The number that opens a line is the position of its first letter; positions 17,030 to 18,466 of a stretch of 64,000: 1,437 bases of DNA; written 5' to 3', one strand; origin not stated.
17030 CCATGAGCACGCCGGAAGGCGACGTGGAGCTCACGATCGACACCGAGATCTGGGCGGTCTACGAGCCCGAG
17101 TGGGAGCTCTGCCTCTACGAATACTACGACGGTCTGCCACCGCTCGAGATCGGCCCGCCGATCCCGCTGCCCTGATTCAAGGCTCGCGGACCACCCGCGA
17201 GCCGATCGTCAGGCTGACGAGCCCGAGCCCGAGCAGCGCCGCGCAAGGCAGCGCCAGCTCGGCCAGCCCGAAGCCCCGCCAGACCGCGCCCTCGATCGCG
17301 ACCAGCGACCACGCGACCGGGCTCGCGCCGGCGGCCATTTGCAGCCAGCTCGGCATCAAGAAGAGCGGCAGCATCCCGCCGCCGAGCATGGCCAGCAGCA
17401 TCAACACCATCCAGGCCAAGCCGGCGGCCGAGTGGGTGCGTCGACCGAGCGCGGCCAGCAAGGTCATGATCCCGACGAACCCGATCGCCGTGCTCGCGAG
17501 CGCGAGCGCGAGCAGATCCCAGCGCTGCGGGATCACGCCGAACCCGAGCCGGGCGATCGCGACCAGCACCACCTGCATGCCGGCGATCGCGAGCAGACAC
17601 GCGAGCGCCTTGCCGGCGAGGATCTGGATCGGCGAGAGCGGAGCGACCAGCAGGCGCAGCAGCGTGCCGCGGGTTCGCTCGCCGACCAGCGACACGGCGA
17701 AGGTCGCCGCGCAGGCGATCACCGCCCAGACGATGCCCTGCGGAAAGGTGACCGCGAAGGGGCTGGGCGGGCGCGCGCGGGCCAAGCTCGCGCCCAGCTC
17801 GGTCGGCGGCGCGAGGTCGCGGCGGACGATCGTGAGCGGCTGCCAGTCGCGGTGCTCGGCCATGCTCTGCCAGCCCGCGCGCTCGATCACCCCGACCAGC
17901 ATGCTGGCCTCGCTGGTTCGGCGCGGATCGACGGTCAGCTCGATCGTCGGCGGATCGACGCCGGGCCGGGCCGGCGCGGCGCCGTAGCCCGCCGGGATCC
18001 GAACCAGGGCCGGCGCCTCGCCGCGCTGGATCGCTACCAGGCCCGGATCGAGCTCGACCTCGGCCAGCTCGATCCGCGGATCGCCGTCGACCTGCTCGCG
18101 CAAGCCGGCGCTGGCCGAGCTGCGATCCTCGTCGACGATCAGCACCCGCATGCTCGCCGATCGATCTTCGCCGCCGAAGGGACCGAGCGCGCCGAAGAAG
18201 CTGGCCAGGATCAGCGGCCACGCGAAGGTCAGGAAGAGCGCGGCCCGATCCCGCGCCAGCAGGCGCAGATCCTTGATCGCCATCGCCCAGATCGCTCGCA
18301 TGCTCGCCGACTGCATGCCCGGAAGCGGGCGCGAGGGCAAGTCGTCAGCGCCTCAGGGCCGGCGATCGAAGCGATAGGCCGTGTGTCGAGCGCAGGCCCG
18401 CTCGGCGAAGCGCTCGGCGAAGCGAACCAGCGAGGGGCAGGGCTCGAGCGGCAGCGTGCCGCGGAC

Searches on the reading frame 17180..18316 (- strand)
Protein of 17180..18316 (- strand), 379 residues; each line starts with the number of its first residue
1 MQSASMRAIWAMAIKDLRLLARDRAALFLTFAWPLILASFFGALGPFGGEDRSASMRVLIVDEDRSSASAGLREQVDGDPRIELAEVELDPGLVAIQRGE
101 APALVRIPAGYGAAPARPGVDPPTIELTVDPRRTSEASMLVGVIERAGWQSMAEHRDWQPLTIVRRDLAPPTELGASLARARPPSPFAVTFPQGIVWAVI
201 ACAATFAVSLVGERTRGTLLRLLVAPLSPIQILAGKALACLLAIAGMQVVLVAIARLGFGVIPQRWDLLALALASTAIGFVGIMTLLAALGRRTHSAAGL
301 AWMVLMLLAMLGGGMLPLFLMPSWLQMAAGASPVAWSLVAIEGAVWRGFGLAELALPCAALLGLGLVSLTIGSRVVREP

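Call 58: search_protein_families(library=pfam, proteins=[window:17180-18316:-], max_evalue=0.001)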
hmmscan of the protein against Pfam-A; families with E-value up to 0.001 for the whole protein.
window:17180-18316:- (379 aa): 4 families
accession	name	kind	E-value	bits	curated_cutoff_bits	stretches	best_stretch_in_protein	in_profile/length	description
PF12698.13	ABC2_membrane_3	-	1.4e-19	70.9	31.6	1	26-372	3-345/347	ABC-2 family transporter protein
PF12679.13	ABC2_membrane_2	-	5.5e-16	59.1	27.2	1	10-316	1-203/283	ABC-2 family transporter protein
PF01061.29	ABC2_membrane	-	2.8e-13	50.3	26.9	1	200-341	62-206/211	ABC-2 type transporter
PF12730.13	ABC2_membrane_4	-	0.00031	21.2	27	1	205-285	67-150/179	ABC-2 family transporter protein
